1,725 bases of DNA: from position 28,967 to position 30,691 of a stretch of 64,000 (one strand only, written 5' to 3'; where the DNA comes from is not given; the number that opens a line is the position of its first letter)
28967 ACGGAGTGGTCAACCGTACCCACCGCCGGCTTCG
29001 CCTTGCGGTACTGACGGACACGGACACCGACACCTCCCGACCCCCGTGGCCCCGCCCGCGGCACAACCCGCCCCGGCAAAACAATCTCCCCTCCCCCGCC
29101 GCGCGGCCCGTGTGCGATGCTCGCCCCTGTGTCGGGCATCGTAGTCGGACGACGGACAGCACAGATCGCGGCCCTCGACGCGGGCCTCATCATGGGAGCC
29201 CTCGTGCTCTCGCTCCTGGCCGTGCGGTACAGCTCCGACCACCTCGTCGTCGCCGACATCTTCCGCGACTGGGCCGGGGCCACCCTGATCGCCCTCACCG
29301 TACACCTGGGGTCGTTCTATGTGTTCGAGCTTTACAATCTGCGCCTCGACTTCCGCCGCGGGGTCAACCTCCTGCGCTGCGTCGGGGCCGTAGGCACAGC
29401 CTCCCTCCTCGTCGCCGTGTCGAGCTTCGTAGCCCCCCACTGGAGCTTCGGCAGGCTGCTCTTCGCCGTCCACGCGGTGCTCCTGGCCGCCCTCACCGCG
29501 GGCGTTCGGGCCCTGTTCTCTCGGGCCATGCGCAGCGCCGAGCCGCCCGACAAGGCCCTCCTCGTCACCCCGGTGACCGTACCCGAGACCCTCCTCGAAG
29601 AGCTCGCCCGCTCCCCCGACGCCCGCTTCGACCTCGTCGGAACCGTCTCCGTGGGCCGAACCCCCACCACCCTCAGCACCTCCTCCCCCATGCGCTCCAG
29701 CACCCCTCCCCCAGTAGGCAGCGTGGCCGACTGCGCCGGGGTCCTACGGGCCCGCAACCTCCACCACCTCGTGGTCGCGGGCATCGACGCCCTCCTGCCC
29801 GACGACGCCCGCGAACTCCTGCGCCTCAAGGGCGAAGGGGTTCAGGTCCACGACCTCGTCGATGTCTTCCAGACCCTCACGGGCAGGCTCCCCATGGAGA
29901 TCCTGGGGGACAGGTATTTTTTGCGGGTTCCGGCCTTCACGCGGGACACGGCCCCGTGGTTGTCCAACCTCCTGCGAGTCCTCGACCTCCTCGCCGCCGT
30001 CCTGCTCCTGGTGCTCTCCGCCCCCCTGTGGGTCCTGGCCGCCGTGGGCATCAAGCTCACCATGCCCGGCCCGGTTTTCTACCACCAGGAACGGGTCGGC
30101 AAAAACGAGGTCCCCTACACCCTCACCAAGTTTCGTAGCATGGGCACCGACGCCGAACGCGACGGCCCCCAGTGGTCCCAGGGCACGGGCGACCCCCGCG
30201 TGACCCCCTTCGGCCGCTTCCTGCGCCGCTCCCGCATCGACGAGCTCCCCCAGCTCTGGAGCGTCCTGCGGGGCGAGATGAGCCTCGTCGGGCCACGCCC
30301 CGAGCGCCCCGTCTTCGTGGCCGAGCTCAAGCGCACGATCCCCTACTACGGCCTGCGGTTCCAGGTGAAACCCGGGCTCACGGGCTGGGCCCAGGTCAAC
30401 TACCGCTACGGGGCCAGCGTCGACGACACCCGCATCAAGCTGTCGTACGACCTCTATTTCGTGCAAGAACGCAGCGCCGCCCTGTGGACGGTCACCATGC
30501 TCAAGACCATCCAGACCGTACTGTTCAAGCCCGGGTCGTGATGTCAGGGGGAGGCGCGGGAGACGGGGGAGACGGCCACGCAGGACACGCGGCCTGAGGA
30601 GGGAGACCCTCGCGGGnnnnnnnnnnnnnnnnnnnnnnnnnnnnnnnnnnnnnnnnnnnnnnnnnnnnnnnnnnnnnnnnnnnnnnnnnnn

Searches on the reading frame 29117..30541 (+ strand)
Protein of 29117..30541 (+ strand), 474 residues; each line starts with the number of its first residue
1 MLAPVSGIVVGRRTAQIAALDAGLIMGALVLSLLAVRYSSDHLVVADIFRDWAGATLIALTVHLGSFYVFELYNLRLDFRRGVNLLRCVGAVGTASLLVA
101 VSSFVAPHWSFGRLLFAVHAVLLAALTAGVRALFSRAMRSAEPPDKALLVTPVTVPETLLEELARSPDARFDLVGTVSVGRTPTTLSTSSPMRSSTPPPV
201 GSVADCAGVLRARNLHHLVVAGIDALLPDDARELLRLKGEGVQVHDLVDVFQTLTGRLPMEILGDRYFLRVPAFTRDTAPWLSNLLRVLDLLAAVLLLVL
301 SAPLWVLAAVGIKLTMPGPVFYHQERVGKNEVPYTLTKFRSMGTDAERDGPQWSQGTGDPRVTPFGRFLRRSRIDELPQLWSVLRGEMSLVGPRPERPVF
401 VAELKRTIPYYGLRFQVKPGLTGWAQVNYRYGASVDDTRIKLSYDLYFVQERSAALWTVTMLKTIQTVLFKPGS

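Call 9: search_protein_families(library=pfam, proteins=[window:29117-30541:+], max_evalue=0.01)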
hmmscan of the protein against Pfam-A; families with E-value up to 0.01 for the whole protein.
window:29117-30541:+ (474 aa): 2 families
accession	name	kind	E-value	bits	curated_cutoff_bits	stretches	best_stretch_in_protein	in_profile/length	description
PF02397.22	Bac_transf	-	5.9e-58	195.8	27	1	287-469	2-178/179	Bacterial sugar transferase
PF13727.12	CoA_binding_3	-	0.0014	19.1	25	1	83-221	16-148/175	CoA-binding domain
